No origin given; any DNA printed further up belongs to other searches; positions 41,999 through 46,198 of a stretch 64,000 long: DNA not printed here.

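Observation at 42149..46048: Single 1299-aa polypeptide fusing an LsrK-like FGGY kinase, a D-2-hydroxyacid dehydrogenase, an SCP2 domain and a class II aldolase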

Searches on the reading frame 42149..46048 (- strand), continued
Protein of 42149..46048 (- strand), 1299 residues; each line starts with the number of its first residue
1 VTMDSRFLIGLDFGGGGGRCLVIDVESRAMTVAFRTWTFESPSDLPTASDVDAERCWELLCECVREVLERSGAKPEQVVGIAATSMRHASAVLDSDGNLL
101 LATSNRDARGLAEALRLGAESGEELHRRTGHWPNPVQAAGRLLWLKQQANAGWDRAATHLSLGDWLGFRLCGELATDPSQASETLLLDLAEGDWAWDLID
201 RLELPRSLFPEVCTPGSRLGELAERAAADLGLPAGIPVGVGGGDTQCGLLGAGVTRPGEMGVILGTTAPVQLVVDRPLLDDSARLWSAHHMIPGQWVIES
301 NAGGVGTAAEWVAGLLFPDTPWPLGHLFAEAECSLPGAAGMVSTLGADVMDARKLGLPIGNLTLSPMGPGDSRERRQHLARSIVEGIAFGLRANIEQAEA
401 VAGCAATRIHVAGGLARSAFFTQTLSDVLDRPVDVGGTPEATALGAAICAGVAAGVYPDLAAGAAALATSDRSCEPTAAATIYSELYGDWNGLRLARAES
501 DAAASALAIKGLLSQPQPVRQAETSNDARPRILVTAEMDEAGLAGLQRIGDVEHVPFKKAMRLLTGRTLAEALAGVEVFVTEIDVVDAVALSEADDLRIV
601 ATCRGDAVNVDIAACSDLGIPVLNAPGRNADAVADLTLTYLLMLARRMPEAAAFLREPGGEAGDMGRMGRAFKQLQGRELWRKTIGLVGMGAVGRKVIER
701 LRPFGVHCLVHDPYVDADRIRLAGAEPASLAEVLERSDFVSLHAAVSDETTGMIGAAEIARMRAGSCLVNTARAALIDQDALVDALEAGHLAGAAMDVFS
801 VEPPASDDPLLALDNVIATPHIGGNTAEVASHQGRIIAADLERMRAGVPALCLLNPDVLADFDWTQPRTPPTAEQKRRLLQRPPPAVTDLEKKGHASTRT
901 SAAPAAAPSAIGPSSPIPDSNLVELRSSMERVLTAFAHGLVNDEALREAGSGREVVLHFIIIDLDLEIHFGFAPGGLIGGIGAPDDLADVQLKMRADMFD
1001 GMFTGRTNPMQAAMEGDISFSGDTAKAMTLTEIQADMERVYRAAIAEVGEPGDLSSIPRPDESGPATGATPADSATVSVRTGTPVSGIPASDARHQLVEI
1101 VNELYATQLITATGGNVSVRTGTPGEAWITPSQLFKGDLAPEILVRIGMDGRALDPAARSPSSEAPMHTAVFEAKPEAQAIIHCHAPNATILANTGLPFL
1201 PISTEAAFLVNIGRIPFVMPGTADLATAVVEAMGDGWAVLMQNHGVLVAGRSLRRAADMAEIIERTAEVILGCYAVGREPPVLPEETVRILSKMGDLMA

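Call 32: search_protein_families(library=pfam, proteins=[L039:7676-8806:-, L039:5792-7492:+, L039:14378-15565:-, L039:15833-16576:-, L039:17761-18777:-, L039:19168-21165:-, L047:8426-9211:+, L047:9255-9962:+, L047:13957-14913:-, L035:9117-9971:+], max_evalue=0.001)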
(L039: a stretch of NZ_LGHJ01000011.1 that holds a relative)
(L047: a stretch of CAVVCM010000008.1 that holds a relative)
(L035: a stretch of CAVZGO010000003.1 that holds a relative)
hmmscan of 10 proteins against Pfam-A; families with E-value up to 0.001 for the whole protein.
L039:7676-8806:- (376 aa): 4 families
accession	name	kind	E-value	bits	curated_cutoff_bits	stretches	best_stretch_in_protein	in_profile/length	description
PF07690.21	MFS_1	-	1.4e-43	149.6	33.4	2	6-198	2-204/347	Major Facilitator Superfamily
PF00083.30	Sugar_tr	-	6.8e-16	58.6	22.3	1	30-178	41-195/452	Sugar (and other) transporter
PF12832.13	MFS_1_like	-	5.9e-12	45.8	25.2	1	8-347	7-364/373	MFS_1 like family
PF06779.20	MFS_4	-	3.1e-05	23.9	26.3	1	66-171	257-363/364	Uncharacterised MFS-type transporter YbfB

L039:5792-7492:+ (566 aa): 5 families
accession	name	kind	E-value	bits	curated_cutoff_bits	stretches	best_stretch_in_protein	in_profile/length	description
PF13487.12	HD_5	-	1.9e-34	119.3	27.2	1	370-532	5-170/170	HD domain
PF01966.28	HD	-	7.4e-17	62.1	22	1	381-500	3-115/116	HD domain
PF13185.12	GAF_2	-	3.9e-12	47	28.6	1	194-342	3-136/136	GAF domain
PF01590.32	GAF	-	2.8e-10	41.3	22.4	1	194-341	1-133/133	GAF domain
PF13188.13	PAS_8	-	1.7e-05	25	21.8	1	57-95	5-44/65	PAS domain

L039:14378-15565:- (395 aa): 0 families

L039:15833-16576:- (247 aa): 1 family
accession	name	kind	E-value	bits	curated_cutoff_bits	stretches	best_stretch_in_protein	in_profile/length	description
PF13354.11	Beta-lactamase2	-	4.9e-37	127.8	22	1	29-216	13-201/214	Beta-lactamase enzyme family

L039:17761-18777:- (338 aa): 0 families

L039:19168-21165:- (665 aa): 0 families

L047:8426-9211:+ (261 aa): 3 families
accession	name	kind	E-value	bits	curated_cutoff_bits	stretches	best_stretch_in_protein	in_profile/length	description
PF00106.31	adh_short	-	3.2e-39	134.9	26.6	1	10-197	2-191/195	short chain dehydrogenase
PF13561.12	adh_short_C2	-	7.5e-26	91.6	27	1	15-218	1-203/236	Enoyl-(Acyl carrier protein) reductase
PF08659.16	KR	-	3.1e-12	47.2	22.6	1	11-162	3-156/180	KR domain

L047:9255-9962:+ (235 aa): 1 family
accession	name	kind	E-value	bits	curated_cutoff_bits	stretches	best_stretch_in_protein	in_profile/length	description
PF04622.18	ERG2_Sigma1R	-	3.9e-46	157.5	21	1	5-181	23-206/210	ERG2 and Sigma1 receptor like protein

L047:13957-14913:- (318 aa): 3 families
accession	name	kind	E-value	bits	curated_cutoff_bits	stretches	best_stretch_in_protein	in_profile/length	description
PF13561.12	adh_short_C2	-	1.6e-21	77.5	27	1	187-285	141-234/236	Enoyl-(Acyl carrier protein) reductase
PF00106.31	adh_short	-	9.5e-14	51.8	26.6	2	178-233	136-189/195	short chain dehydrogenase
PF01370.27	Epimerase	-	3.2e-06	27.2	20.9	1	39-208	2-159/240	NAD dependent epimerase/dehydratase family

L035:9117-9971:+ (284 aa): 2 families
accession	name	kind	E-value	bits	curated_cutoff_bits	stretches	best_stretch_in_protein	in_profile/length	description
PF02645.21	DegV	-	2e-77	260.7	27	1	3-280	1-277/280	Uncharacterised protein, DegV family COG1307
PF13684.11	FakA-like_C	-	6.8e-06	26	23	1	62-160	29-112/216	Fatty acid kinase subunit A-like, C-terminal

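Call 34: search_protein_families(library=pfam, proteins=[L067:56-1093:+, L067:1103-1978:+, L067:2027-2419:+, L067:2522-3523:+, L067:3533-4081:+, L067:4103-8545:+, L067:8508-9386:+, L071:8602-9678:+, L071:8090-8590:+, L071:6688-7977:+], max_evalue=0.001)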
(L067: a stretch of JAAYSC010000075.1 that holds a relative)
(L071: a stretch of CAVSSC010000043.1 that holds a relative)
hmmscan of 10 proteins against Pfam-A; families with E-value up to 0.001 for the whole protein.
L067:56-1093:+ (345 aa): 1 family
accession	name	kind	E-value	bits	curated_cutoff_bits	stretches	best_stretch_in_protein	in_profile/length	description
PF13243.12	SQHop_cyclase_C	-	3.2e-05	23.5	26.1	0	188-281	138-225/319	Squalene-hopene cyclase C-terminal domain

L067:1103-1978:+ (291 aa): 1 family
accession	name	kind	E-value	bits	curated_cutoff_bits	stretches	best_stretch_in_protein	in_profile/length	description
PF14478.12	DUF4430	-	2.9e-13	50.5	23.8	1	195-255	1-58/72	Domain of unknown function (DUF4430)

L067:2027-2419:+ (130 aa): 0 families

L067:2522-3523:+ (333 aa): 1 family
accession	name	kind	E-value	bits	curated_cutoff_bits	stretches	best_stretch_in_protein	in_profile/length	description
PF02811.25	PHP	-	2.8e-05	25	26.4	1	17-128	1-55/164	PHP domain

L067:3533-4081:+ (182 aa): 9 families
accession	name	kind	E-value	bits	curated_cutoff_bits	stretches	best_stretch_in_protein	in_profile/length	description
PF01047.28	MarR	-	2.4e-14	53.4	24.6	1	65-123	1-59/59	MarR family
PF22381.2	Staph_reg_Sar_Rot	-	7.3e-12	45.7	27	1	62-137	9-84/85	Transcriptional regulator SarA/Rot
PF12802.13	MarR_2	-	1.7e-11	44.5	27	1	63-121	1-60/61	MarR family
PF13463.12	HTH_27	-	5.1e-08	33.5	22.2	1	65-128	1-65/68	Winged helix DNA-binding domain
PF01978.25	TrmB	-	5.6e-07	29.8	25.6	1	62-117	3-58/68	Sugar-specific transcriptional regulator TrmB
PF09339.16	HTH_IclR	-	6.6e-05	23.1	22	1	72-114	8-51/52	IclR helix-turn-helix domain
PF25212.1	HVO_A0114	-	0.00034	20.8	27.6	1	62-119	17-74/84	HVO_A0114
PF01022.26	HTH_5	-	0.00039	20.7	22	1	68-112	3-46/47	Bacterial regulatory protein, arsR family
PF01325.25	Fe_dep_repress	-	0.00064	20.3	26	0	75-116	16-57/60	Iron dependent repressor, N-terminal DNA binding domain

L067:4103-8545:+ (1480 aa): 7 families
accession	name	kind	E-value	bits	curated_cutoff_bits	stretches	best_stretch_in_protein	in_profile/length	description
PF02826.25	2-Hacid_dh_C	-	5.9e-58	195.6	25.1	1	633-817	1-178/178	D-isomer specific 2-hydroxyacid dehydrogenase, NAD binding domain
PF00596.27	Aldolase_II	-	2.7e-46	158.2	22.2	1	1275-1449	2-180/183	Class II Aldolase and Adducin N-terminal domain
PF00370.27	FGGY_N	-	2.5e-41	142.3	28.8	1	4-249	1-245/245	FGGY family of carbohydrate kinases, N-terminal domain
PF02036.22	SCP2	-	2.7e-20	73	21.3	2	932-1025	9-101/101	SCP-2 sterol transfer family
PF00389.36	2-Hacid_dh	-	2.6e-17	63.2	24.6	1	533-849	6-134/134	D-isomer specific 2-hydroxyacid dehydrogenase, catalytic domain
PF02782.22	FGGY_C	-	5.3e-11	43.1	27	1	261-451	4-197/198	FGGY family of carbohydrate kinases, C-terminal domain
PF14864.11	Alkyl_sulf_C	-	1.6e-05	25.6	27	0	1076-1177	18-114/125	Alkyl sulfatase C-terminal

L067:8508-9386:+ (292 aa): 5 families
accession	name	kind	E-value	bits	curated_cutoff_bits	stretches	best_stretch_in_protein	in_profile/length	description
PF00106.31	adh_short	-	7.9e-45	153.2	26.6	1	24-204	1-188/195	short chain dehydrogenase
PF13561.12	adh_short_C2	-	8.3e-33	114.4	27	1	30-212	1-192/236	Enoyl-(Acyl carrier protein) reductase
PF08643.16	DUF1776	-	5.2e-07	29.8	25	1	96-271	96-281/294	Fungal family of unknown function (DUF1776)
PF08659.16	KR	-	1.8e-05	25.2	22.6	1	26-177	3-161/180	KR domain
PF01370.27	Epimerase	-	0.00097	19.1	20.9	0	26-153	1-116/240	NAD dependent epimerase/dehydratase family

L071:8602-9678:+ (358 aa): 3 families
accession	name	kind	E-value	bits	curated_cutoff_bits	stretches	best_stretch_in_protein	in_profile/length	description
PF19328.4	DAP_DH_C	-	5.7e-13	49.4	23.3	1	145-349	3-193/206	2,4-diaminopentanoate dehydrogenase C-terminal domain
PF01113.26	DapB_N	-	1.9e-05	25.2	25.6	1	3-72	1-70/124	Dihydrodipicolinate reductase, N-terminus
PF01408.29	GFO_IDH_MocA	-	5.6e-05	24.3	24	1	3-120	1-103/120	Oxidoreductase family, NAD-binding Rossmann fold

L071:8090-8590:+ (166 aa): 0 families

L071:6688-7977:+ (429 aa): 1 family
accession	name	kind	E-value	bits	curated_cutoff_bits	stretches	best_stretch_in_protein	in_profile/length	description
PF00171.27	Aldedh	-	1e-18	67.6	23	1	246-409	149-296/461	Aldehyde dehydrogenase family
